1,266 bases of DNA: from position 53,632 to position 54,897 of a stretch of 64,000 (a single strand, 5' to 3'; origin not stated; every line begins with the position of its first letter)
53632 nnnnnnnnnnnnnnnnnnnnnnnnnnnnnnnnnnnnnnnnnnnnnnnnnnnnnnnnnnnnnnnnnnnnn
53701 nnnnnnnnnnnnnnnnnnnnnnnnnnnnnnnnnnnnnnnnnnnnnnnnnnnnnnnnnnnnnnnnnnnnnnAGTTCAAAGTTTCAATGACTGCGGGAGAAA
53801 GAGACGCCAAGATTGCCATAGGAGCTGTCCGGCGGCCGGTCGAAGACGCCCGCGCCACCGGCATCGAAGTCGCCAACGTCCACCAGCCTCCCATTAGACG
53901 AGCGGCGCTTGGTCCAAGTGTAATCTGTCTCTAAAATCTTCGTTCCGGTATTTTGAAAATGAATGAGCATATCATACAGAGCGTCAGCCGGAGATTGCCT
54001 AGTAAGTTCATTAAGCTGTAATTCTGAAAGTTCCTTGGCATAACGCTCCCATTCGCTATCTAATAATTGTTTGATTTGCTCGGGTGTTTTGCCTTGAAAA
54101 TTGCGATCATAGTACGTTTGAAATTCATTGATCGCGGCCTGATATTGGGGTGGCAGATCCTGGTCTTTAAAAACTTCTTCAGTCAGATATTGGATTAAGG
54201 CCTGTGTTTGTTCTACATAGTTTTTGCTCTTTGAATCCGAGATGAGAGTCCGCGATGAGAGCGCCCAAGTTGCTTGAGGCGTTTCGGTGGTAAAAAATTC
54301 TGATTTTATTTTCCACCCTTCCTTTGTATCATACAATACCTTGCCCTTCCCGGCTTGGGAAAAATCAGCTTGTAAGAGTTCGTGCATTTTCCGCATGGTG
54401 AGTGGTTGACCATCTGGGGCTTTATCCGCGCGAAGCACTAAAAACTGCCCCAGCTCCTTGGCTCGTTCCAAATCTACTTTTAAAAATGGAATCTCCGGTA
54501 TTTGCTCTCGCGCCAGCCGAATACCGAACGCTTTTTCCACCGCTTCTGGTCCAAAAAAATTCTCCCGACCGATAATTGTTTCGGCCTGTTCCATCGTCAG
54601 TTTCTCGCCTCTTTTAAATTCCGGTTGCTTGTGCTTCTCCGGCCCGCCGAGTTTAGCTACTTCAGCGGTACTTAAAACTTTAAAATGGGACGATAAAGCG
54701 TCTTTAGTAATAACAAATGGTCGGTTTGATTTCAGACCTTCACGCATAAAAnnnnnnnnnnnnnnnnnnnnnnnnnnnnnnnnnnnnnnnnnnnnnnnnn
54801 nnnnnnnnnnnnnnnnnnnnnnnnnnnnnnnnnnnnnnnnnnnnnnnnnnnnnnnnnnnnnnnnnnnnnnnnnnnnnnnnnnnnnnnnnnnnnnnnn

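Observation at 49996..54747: Diversity-generating retroelement with adenine-specific TR/VR signature and two variable repeats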

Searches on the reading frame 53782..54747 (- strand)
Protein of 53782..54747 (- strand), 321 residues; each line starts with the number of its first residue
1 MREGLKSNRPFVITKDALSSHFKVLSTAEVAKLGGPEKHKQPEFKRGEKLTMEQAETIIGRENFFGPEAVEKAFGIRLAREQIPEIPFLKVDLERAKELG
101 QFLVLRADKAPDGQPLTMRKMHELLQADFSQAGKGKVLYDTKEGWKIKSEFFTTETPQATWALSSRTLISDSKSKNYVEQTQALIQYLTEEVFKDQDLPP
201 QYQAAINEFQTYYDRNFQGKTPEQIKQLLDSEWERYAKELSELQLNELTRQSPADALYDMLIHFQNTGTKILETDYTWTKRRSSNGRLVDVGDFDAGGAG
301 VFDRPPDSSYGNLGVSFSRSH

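Call 7: search_protein_families(library=pfam, proteins=[window:53782-54747:-], max_evalue=0.01)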
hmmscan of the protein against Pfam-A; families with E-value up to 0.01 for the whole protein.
window:53782-54747:- (321 aa): 1 family
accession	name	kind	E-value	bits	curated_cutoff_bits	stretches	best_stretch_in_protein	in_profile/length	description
PF18688.6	DUF5638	-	0.00033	21.5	39.8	1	190-251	17-78/104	Family of unknown function (DUF5638)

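Call 20: find_homologous_proteins(query=window:53782-54747:-)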
Query window:53782-54747:- (321 aa): 132 proteins with E <= 0.001 among 5855 candidates; the best 120 are listed.
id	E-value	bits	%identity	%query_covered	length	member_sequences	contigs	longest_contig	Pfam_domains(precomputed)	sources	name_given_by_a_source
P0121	2.3e-211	719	100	100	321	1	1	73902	-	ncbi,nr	ncbi:MAG: hypothetical protein HW383_132 [Candidatus Magasanikbacteria bacterium]|nr:hypothetical pr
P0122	2.9e-148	512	74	100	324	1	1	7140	-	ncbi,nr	ncbi:MAG: hypothetical protein Q7S86_03090 [bacterium]|nr:hypothetical protein [bacterium]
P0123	6.1e-99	350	55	92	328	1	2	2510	-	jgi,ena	-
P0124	1.1e-97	345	56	100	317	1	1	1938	-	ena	-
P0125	2.7e-96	341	53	100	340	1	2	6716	-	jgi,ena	-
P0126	6.7e-96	340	51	99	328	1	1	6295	-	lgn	-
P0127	2.0e-87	312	47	98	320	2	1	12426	-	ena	-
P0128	2.1e-83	299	49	99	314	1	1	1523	-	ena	-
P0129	1.9e-82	295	50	98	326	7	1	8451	-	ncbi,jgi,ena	-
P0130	7.5e-80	287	48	100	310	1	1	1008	-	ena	-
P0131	9.1e-80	287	47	98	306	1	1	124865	-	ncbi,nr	ncbi:MAG: hypothetical protein C3F02_02595 [Parcubacteria group bacterium]|nr:MAG: hypothetical prot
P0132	9.9e-80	286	51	83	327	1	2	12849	-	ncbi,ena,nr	ncbi:hypothetical protein KKC49_00685 [Patescibacteria group bacterium]|nr:hypothetical protein [Pat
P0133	2.9e-78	282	48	100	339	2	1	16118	-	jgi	jgi:hypothetical protein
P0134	1.1e-77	280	50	85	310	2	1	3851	-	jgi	-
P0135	6.5e-77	277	46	98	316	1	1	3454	-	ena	-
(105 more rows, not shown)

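Call 26: find_encoding_contigs(protein=P0122, flank=7000, max_places=2)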
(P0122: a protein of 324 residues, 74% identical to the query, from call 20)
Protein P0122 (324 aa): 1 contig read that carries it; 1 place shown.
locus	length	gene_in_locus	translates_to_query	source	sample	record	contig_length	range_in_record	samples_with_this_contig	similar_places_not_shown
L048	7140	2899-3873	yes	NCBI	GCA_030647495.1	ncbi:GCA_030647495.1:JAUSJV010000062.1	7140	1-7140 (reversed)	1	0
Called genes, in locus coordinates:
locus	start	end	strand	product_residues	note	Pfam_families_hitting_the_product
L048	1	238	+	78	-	PF08401:ArdcN (weak)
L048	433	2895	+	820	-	-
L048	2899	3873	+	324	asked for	-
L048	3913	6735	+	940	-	PF07728:AAA_5 (weak), PF13191:AAA_16 (faint)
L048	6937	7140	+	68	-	?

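Call 28: predict_structure(alignment_id=A2)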
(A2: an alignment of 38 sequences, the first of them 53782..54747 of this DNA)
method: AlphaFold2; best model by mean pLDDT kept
length: 321 residues; sequences in the alignment: 38
mean_pLDDT: 90.9   pTM: 0.83
mean pLDDT of the five models: 90.9, 90.6, 90.5, 90.0, 89.7
residues with pLDDT >= 90: 271; 70-90: 5; 50-70: 25; < 50: 20
segments of 3 or more residues with pLDDT < 50: 1-10, 34-43
pLDDT, mean of each block of 10 residues (from residue 1): 42 63 66 49 62 98 98 98 96 97 98 98 98 95 94 97 97 97 98 96 98 98 97 98 98 98 98 98 98 97 97 97 78
secondary structure, 60 per line:
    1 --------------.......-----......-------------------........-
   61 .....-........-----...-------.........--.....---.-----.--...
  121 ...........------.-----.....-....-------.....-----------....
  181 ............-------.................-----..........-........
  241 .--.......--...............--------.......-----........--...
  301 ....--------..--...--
elements in order: H15-21 H27-32 H52-59 H67-74 H90-98 E101-105 H118-131 H144-148 H150-153 E161-165 H177-192 H200-216 H222-231 H233-241 H244-249 H253-267 E276-282 E288-295 E298-304 E317-319

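Call 32: fold_search(model_id=the predicted structure, library=pdb)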
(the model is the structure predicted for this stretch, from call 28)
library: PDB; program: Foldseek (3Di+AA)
matches with E <= 10: 102; with E <= 0.001: 0
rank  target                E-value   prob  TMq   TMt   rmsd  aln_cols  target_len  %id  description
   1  6o6m_D                5.3e-01  0.15  0.10  0.08   7.3        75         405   16  The Structure of EgtB (Cabther) (released 2019-07-31)
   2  6qki_D                6.3e-01  0.15  0.11  0.09   6.1        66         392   17  Native structure of EgtB from Chloracidobacterium thermophilum, a type II sulfoxide synthase (released 2019-03-27)
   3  6qkj_B                6.7e-01  0.13  0.10  0.08   7.3        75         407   16  EgtB from Chloracidobacterium thermophilum, a type II sulfoxide synthase in complex with N,N,N-trimethyl-histidine (released 2019-03-27)
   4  4eps                  7.1e-01  0.06  0.16  0.12  13.6       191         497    6  Crystal structure of a fimbrial protein (BACOVA_04982) from Bacteroides ovatus ATCC 8483 at 1.85 A resolution (released 2012-06-13)
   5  6qki_B                7.5e-01  0.13  0.10  0.09   6.4        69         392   19  Native structure of EgtB from Chloracidobacterium thermophilum, a type II sulfoxide synthase (released 2019-03-27)
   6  6qki_A                9.0e-01  0.13  0.11  0.09   6.2        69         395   14  Native structure of EgtB from Chloracidobacterium thermophilum, a type II sulfoxide synthase (released 2019-03-27)
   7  6o6l_D                9.0e-01  0.12  0.10  0.08   7.3        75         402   16  The Structure of EgtB(Cabther) in complex with Hercynine (released 2019-07-31)
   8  6qki_C                9.5e-01  0.14  0.11  0.09   5.5        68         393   19  Native structure of EgtB from Chloracidobacterium thermophilum, a type II sulfoxide synthase (released 2019-03-27)
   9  1yu0                  9.5e-01  0.13  0.11  0.10   4.9        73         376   11  Major Tropism Determinant P1 Variant (released 2005-09-20)
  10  6o6l_A                9.5e-01  0.12  0.10  0.08   7.3        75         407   16  The Structure of EgtB(Cabther) in complex with Hercynine (released 2019-07-31)
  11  1y1h_X                1.1e+00  0.18  0.11  0.13   5.1        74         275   18  human formylglycine generating enzyme, oxidised Cys refined as hydroperoxide (released 2005-05-31)
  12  6o6m_C                1.2e+00  0.10  0.10  0.08   7.3        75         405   16  The Structure of EgtB (Cabther) (released 2019-07-31)
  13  6o6m_B                1.2e+00  0.10  0.10  0.08   6.8        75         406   16  The Structure of EgtB (Cabther) (released 2019-07-31)
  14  6qkj_A                1.4e+00  0.10  0.10  0.08   6.9        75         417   16  EgtB from Chloracidobacterium thermophilum, a type II sulfoxide synthase in complex with N,N,N-trimethyl-histidine (released 2019-03-27)
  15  1y1e                  1.4e+00  0.15  0.11  0.13   5.1        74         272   18  human formylglycine generating enzyme (released 2005-05-31)
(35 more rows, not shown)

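Call 34: search_protein_families(library=ncbifam, proteins=[window:53782-54747:-], max_evalue=0.01)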
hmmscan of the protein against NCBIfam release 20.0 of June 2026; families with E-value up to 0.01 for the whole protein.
window:53782-54747:- (321 aa): 0 families

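Call 39: find_related_loci(query=A2, collection=metagenome_contigs, flank=5000)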
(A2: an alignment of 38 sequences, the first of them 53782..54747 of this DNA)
Query A2 (321 aa) in metagenome_contigs; peptide patterns used: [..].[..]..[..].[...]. (x = any residue, [..] = any of these).
380 stretches matched a pattern; 127 encode a relative of the query (tblastn E <= 1e-3); the best 80 are kept; 79 distinct loci.
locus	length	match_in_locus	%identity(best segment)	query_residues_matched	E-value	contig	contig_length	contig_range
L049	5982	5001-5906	60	18-321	1e-113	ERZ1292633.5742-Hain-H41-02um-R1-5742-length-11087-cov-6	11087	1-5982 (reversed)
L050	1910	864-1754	55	6-300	9e-112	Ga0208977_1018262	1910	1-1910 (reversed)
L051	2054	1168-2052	55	6-298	2e-109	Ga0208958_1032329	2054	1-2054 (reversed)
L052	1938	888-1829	56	1-320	8e-106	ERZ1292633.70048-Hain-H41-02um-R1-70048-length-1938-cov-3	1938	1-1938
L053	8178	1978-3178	54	38-321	1e-96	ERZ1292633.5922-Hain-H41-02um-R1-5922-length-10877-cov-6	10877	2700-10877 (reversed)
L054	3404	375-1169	54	53-319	8e-93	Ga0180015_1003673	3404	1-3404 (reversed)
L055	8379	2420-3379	50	6-321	2e-89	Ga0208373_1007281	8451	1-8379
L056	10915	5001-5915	45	6-320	3e-84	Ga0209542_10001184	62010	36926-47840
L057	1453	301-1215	47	6-320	2e-89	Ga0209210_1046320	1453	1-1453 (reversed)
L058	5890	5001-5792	49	52-320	4e-83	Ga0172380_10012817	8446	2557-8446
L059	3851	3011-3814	50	49-320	2e-83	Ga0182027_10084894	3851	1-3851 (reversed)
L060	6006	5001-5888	46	4-320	1e-81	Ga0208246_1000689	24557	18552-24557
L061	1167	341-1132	49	52-320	7e-88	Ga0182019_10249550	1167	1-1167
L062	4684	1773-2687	45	6-320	1e-80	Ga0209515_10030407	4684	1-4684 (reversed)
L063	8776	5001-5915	45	6-320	1e-80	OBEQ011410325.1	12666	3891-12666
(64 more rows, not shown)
